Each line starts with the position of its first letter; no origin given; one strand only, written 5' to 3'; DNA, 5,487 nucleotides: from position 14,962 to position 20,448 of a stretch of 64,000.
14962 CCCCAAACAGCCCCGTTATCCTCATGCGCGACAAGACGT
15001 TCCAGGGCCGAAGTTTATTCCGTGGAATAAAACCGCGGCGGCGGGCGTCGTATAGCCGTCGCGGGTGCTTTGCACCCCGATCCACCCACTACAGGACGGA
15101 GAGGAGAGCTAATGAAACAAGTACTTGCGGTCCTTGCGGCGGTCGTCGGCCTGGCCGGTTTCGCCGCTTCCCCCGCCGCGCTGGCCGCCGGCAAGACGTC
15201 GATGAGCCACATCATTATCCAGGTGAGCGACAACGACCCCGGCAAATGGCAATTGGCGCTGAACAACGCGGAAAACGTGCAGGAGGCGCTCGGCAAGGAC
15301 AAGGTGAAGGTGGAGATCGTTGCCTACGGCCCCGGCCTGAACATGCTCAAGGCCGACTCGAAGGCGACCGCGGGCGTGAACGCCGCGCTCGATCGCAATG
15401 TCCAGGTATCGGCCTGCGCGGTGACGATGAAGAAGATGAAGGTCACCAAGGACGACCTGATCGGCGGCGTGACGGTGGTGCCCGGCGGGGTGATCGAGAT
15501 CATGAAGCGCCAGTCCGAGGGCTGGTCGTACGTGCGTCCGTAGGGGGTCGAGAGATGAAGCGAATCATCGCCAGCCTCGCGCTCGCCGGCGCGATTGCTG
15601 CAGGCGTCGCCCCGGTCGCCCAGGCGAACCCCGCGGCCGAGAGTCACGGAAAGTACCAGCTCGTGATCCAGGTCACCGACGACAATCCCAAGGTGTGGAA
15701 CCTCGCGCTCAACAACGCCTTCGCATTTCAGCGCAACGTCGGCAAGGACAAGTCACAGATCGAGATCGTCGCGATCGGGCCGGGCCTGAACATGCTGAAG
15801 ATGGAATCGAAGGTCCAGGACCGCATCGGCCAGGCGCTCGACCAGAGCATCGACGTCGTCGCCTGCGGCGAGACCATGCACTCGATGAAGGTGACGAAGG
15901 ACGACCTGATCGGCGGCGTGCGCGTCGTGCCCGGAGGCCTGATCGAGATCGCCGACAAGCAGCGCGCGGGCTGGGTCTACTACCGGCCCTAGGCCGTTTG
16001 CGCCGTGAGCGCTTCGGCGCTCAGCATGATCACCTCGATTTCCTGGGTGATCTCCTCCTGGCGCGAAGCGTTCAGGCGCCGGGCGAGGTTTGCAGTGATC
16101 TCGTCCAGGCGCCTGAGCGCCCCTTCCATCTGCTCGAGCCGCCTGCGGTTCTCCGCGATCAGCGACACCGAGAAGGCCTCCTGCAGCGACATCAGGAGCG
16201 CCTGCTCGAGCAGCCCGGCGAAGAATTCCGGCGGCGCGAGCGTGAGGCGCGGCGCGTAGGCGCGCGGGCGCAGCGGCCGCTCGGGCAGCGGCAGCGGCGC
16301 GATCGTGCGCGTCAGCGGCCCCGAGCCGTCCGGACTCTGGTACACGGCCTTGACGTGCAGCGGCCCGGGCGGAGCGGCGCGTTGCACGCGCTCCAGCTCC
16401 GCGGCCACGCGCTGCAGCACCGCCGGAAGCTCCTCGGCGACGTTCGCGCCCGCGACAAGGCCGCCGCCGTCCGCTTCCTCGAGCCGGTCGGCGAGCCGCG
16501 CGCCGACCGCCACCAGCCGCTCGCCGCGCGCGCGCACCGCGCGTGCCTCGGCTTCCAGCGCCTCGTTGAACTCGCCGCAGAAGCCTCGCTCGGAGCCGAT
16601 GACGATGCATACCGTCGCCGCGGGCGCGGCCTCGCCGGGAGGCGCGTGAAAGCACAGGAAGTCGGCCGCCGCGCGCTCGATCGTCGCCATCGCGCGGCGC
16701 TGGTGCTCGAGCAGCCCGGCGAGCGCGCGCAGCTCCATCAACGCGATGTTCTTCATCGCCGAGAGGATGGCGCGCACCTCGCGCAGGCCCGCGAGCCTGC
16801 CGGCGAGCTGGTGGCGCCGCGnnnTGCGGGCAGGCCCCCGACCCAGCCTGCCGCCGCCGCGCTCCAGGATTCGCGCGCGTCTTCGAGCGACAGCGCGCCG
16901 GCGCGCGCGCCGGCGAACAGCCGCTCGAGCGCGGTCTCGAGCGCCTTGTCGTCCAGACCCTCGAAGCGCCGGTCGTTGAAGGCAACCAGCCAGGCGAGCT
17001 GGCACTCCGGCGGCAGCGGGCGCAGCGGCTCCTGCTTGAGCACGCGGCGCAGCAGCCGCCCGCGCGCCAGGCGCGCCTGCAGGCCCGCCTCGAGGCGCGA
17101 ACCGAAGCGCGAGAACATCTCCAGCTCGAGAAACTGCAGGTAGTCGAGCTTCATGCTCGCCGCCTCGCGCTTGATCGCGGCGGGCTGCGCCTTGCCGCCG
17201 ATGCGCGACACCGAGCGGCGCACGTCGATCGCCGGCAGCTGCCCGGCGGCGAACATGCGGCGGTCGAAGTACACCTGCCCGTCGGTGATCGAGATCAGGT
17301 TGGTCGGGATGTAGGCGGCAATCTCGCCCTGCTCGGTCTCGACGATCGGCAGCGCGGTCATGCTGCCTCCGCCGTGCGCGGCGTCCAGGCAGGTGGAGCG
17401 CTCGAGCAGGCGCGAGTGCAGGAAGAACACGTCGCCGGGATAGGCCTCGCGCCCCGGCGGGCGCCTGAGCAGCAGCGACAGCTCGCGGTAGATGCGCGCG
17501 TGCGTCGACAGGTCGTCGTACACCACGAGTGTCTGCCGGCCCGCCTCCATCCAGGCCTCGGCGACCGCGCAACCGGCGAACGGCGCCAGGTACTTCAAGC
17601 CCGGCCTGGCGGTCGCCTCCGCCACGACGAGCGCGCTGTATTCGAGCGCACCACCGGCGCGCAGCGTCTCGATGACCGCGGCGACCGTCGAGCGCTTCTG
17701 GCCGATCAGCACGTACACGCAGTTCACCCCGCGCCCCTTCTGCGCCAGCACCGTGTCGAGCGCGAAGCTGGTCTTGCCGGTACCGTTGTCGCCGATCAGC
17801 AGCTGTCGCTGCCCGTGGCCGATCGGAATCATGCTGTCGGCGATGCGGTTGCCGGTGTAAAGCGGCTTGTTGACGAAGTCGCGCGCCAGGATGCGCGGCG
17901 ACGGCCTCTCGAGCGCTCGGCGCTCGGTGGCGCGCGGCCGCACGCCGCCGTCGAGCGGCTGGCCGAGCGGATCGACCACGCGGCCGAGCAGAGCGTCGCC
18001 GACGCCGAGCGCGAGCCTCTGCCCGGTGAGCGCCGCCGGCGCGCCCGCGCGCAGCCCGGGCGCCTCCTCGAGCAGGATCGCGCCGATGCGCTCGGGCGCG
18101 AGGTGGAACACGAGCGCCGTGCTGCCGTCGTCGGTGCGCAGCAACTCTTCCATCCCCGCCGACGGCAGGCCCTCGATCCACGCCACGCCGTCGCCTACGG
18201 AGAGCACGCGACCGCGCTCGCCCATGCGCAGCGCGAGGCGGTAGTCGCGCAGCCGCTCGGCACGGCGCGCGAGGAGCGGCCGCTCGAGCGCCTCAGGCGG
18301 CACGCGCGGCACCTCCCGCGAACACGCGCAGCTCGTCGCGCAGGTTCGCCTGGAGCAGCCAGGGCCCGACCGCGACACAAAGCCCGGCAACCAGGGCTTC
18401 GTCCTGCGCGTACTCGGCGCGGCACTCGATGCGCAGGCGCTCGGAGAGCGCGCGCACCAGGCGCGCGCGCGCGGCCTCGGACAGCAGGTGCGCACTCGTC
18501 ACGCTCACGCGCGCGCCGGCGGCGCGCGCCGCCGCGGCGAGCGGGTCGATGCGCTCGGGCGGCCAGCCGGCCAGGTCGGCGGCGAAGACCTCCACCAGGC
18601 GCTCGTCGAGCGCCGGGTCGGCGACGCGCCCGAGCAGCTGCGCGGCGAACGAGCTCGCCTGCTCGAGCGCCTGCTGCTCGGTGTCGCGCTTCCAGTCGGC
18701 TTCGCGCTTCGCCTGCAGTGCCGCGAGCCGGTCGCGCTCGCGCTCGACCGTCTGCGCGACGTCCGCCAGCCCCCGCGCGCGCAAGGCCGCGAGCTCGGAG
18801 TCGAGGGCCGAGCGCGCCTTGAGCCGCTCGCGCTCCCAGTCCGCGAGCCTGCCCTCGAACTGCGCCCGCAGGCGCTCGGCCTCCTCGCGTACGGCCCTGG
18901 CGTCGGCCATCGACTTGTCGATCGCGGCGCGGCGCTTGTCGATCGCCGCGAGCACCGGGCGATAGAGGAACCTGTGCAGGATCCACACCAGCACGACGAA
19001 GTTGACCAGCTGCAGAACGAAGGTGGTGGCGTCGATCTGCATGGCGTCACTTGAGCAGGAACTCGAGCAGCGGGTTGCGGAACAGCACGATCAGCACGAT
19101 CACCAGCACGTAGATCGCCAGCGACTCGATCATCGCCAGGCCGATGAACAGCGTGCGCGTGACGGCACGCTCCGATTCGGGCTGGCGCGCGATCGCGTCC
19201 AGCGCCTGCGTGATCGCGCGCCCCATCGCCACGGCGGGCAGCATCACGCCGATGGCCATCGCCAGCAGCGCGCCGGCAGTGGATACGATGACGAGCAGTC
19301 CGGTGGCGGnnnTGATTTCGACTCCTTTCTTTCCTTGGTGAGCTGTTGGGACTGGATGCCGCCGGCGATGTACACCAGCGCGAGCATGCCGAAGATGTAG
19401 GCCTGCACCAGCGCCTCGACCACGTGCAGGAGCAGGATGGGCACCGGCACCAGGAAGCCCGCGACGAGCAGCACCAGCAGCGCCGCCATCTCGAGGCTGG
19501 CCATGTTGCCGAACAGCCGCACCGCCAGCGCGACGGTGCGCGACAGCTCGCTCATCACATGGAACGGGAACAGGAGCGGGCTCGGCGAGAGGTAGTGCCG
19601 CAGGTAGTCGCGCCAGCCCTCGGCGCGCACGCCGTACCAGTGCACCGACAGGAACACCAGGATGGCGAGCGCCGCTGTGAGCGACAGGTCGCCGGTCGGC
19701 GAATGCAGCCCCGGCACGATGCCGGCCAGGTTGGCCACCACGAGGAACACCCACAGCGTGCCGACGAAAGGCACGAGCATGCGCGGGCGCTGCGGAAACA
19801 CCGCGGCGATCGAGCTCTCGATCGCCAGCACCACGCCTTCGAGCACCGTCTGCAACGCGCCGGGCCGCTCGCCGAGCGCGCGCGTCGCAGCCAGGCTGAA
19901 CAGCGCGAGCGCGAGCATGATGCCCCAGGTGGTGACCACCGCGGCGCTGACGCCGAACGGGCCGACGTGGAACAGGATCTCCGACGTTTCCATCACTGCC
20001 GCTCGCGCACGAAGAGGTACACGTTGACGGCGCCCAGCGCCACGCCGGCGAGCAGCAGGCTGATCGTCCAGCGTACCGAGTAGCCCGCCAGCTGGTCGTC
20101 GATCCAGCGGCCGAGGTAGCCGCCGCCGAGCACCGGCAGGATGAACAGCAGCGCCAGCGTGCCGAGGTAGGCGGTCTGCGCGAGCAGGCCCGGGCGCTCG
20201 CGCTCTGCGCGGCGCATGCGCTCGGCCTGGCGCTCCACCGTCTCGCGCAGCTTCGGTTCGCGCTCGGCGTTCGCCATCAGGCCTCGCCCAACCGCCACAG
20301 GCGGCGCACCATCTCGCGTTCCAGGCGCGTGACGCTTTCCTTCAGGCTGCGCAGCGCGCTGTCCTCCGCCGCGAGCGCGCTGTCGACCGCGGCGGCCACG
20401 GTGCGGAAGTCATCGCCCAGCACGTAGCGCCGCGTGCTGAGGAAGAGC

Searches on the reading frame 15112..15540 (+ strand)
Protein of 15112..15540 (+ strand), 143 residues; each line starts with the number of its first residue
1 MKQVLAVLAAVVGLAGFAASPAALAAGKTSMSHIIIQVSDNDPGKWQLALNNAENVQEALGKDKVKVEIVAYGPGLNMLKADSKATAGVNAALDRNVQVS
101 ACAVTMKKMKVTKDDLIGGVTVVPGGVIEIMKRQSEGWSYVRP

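Call 10: search_protein_families(library=pfam, proteins=[window:15112-15540:+], max_evalue=0.01)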
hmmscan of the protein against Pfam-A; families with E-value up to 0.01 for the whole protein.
window:15112-15540:+ (143 aa): 2 families
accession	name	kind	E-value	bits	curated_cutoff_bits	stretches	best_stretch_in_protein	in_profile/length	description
PF02635.20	DsrE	-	3.8e-08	33.9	22.7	1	54-141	27-114/116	DsrE/DsrF-like family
PF13686.11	DrsE_2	-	0.0012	19.2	25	1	88-123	104-139/156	DsrE/DsrF/DrsH-like family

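Call 22: search_protein_families(library=ncbifam, proteins=[window:15112-15540:+], max_evalue=0.01)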
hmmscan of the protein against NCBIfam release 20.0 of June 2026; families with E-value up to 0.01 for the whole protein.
window:15112-15540:+ (143 aa): 0 families

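Call 51: search_solved_structures(query=window:15112-15540:+, max_evalue=1)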
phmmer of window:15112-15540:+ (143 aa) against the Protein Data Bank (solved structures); distinct sequences matched with E-value up to 1: 13.
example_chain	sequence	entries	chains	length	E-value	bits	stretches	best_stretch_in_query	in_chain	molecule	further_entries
1l1s_A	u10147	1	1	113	1.5e-18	70.6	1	34-143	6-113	hypothetical protein MTH1491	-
2pd2_A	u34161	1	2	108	5.2e-10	42.9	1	34-141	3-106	Hypothetical protein ST0148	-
8uja_A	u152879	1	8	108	7.9e-08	35.9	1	34-141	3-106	T33-fn10: engineered DrsE like sulfur reductase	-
9lkp_A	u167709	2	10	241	0.12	15.8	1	7-67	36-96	Fructose-6-phosphate aldolase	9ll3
1l6w_A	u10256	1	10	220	0.57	13.7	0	7-68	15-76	Fructose-6-phosphate aldolase 1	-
5zol_A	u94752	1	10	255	0.6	13.6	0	7-68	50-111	Fructose-6-phosphate aldolase 1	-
4rxg_A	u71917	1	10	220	0.6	13.6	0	7-68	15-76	Fructose-6-phosphate aldolase 1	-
8s7h_A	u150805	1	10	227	0.61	13.6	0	7-68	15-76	Fructose-6-phosphate aldolase 1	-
4rxf_A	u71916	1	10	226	0.62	13.5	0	7-68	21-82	Fructose-6-phosphate aldolase 1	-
4s1f_A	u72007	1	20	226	0.62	13.5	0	7-68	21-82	Fructose-6-phosphate aldolase 1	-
7qxf_A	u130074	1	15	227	0.67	13.4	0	7-68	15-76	Fructose-6-phosphate aldolase 1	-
4rz4_A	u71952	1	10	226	0.71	13.4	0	7-68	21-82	Fructose-6-phosphate aldolase 1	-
8s7i_A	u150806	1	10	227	0.86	13.1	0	7-68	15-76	Fructose-6-phosphate aldolase 1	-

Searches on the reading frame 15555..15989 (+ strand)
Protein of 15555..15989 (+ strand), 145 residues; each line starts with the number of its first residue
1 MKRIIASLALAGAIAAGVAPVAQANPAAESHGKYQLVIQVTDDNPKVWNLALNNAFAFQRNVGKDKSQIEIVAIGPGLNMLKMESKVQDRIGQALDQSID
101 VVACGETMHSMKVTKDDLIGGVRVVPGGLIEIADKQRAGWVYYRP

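Call 10: search_protein_families(library=pfam, proteins=[window:15555-15989:+], max_evalue=0.01)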
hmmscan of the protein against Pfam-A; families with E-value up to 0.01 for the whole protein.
window:15555-15989:+ (145 aa): 1 family
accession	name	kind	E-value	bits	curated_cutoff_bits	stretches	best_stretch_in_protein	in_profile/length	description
PF02635.20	DsrE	-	4.2e-07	30.6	22.7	1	55-140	26-111/116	DsrE/DsrF-like family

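Call 22: search_protein_families(library=ncbifam, proteins=[window:15555-15989:+], max_evalue=0.01)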
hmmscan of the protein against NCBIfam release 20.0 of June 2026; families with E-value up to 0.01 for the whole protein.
window:15555-15989:+ (145 aa): 0 families

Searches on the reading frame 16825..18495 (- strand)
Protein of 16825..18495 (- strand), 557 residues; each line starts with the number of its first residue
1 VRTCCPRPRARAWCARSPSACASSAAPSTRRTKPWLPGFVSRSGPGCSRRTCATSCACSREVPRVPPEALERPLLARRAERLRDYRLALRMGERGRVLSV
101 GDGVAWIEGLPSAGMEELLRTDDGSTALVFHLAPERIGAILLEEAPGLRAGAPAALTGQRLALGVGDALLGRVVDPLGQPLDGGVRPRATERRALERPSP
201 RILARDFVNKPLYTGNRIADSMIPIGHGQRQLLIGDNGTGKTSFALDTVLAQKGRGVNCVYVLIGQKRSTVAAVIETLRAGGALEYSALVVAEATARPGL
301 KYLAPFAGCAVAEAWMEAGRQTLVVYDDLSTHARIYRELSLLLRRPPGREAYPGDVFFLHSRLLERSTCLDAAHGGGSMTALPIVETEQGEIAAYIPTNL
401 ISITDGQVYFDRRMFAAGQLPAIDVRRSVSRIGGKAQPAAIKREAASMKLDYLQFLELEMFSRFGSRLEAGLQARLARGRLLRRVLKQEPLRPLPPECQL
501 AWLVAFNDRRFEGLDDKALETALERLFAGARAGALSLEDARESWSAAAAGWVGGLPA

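Call 53: search_protein_families(library=pfam, proteins=[window:16825-18495:-], max_evalue=0.001)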
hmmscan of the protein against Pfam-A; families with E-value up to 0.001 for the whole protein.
window:16825-18495:- (557 aa): 2 families
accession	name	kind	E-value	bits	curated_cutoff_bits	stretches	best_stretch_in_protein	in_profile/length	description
PF00006.31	ATP-synt_ab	-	1.7e-69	234.1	29.5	1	215-430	1-213/213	ATP synthase alpha/beta family, nucleotide-binding domain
PF00306.32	ATP-synt_ab_C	-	2.5e-17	63.8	27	1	437-528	1-92/126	ATP synthase alpha/beta chain, C terminal domain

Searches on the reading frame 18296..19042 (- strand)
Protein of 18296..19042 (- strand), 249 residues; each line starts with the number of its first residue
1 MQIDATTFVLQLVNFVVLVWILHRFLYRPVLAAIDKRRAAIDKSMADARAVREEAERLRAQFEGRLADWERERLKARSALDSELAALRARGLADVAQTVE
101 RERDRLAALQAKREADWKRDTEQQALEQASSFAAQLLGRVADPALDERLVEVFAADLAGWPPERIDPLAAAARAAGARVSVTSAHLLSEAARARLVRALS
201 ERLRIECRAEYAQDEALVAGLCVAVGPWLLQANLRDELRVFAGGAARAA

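Call 53: search_protein_families(library=pfam, proteins=[window:18296-19042:-], max_evalue=0.001)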
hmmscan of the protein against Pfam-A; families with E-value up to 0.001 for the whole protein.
window:18296-19042:- (249 aa): 2 families
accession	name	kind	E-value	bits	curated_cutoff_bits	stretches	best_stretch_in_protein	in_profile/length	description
PF00430.23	ATP-synt_B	-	2.7e-10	40.9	28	1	7-137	1-131/132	ATP synthase B/B' CF(0)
PF00213.23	OSCP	-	4.7e-07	30.5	22.3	1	175-239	101-166/172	ATP synthase delta (OSCP) subunit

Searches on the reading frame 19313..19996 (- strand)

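Call 53: search_protein_families(library=pfam, proteins=[window:19313-19996:-], max_evalue=0.001)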
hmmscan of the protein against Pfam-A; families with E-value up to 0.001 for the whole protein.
window:19313-19996:- (228 aa): 1 family
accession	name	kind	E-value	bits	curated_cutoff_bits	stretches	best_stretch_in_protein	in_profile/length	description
PF00119.25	ATP-synt_A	-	4.3e-39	135.1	33.9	1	21-210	2-216/217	ATP synthase A chain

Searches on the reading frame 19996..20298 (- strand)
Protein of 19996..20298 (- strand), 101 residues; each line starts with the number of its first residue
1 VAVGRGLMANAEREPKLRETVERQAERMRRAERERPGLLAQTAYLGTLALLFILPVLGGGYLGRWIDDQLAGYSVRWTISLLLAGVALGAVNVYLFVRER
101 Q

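Call 53: search_protein_families(library=pfam, proteins=[window:19996-20298:-], max_evalue=0.001)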
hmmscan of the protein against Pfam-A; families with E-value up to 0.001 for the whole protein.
window:19996-20298:- (101 aa): 1 family
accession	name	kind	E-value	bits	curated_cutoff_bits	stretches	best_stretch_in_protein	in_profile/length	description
PF09527.15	ATPase_gene1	-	7.4e-11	42.4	26.6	1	43-94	2-52/54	Putative F0F1-ATPase subunit Ca2+/Mg2+ transporter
